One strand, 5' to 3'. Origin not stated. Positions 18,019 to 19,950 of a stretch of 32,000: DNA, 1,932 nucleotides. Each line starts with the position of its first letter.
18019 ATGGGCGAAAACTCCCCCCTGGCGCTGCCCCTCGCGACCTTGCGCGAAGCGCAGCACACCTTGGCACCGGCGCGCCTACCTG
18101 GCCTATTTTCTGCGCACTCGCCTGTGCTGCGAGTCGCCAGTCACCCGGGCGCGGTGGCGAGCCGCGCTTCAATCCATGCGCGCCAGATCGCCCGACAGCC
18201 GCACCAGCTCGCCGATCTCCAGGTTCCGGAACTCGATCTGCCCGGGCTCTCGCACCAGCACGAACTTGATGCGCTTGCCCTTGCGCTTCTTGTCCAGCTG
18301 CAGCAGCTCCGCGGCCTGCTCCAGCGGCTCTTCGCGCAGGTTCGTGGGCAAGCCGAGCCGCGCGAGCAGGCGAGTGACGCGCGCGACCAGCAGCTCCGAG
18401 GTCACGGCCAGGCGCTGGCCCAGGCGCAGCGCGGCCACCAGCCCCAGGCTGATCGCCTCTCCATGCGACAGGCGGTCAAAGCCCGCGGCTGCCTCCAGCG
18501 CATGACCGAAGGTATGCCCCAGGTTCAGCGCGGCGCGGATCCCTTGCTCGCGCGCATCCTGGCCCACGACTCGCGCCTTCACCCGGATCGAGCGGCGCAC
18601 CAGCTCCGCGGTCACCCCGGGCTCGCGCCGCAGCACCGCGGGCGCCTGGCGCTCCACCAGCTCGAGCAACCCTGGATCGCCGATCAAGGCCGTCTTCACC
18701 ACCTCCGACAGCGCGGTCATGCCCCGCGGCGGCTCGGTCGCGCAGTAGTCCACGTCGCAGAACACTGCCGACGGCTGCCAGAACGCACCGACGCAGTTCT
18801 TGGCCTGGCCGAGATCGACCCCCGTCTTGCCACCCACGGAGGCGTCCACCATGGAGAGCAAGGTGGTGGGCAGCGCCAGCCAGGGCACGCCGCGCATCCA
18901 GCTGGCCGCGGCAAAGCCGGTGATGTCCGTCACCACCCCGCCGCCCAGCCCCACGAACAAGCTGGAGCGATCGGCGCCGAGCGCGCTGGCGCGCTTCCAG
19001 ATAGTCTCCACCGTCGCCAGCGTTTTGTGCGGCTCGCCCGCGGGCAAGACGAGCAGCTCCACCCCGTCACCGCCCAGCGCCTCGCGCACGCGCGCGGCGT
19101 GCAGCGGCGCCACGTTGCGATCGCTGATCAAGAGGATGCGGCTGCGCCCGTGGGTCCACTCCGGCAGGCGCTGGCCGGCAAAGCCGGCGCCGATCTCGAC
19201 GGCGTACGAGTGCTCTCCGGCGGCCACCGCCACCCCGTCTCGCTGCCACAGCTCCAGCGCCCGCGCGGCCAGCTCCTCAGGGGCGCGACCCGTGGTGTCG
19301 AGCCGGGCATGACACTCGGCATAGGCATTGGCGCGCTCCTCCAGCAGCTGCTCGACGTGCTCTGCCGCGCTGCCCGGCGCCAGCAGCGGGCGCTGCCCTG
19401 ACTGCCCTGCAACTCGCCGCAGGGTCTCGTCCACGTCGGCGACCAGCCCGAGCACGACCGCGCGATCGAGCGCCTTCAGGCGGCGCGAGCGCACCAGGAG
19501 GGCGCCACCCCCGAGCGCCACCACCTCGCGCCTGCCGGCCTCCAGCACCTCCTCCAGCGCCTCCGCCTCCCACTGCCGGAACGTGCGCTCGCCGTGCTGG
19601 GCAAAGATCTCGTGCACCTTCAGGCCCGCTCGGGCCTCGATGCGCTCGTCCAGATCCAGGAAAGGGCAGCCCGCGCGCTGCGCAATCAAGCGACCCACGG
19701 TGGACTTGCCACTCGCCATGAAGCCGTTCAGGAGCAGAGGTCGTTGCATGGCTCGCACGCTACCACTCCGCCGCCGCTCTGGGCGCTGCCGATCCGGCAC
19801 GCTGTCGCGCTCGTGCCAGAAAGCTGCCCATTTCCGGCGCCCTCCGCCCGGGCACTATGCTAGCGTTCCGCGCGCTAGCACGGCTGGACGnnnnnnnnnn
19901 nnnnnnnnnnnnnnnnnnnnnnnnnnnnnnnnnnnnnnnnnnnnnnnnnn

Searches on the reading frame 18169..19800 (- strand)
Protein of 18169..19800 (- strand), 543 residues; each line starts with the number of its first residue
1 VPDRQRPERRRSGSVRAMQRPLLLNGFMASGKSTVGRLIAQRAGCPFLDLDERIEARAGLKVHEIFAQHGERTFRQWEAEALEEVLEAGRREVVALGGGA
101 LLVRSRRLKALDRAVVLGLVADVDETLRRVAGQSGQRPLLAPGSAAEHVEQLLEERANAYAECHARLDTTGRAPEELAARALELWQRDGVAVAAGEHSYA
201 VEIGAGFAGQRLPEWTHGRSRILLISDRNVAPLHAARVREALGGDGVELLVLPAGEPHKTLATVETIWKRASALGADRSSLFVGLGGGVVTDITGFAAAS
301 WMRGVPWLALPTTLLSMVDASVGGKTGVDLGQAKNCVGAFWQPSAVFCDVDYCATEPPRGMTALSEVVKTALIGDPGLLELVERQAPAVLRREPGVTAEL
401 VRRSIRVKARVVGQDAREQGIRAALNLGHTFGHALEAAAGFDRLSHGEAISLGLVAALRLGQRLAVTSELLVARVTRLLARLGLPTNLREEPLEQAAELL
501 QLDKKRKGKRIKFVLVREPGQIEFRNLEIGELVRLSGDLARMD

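Call 8: search_protein_families(library=pfam, proteins=[window:18169-19800:-], max_evalue=0.001)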
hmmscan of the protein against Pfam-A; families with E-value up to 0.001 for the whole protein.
window:18169-19800:- (543 aa): 6 families
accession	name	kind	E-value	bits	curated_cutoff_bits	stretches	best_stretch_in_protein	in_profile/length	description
PF24621.2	DHQS_C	-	3.2e-41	141.1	27.6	1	364-505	2-143/144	3-dehydroquinate synthase C-terminal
PF01761.26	DHQ_synthase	-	1.3e-40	138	24.2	1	250-361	2-113/115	3-dehydroquinate synthase N-terminal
PF01202.28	SKI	-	5.4e-35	121.3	22.1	1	28-183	1-156/159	Shikimate kinase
PF13685.12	Fe-ADH_2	-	7.3e-13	49.2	28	1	217-357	17-149/149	Iron-containing alcohol dehydrogenase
PF00465.25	Fe-ADH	-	4.8e-09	36.5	31.3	1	212-313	14-130/168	Iron-containing alcohol dehydrogenase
PF13671.12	AAA_33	-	3.4e-06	27.8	27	1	23-95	3-75/143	AAA domain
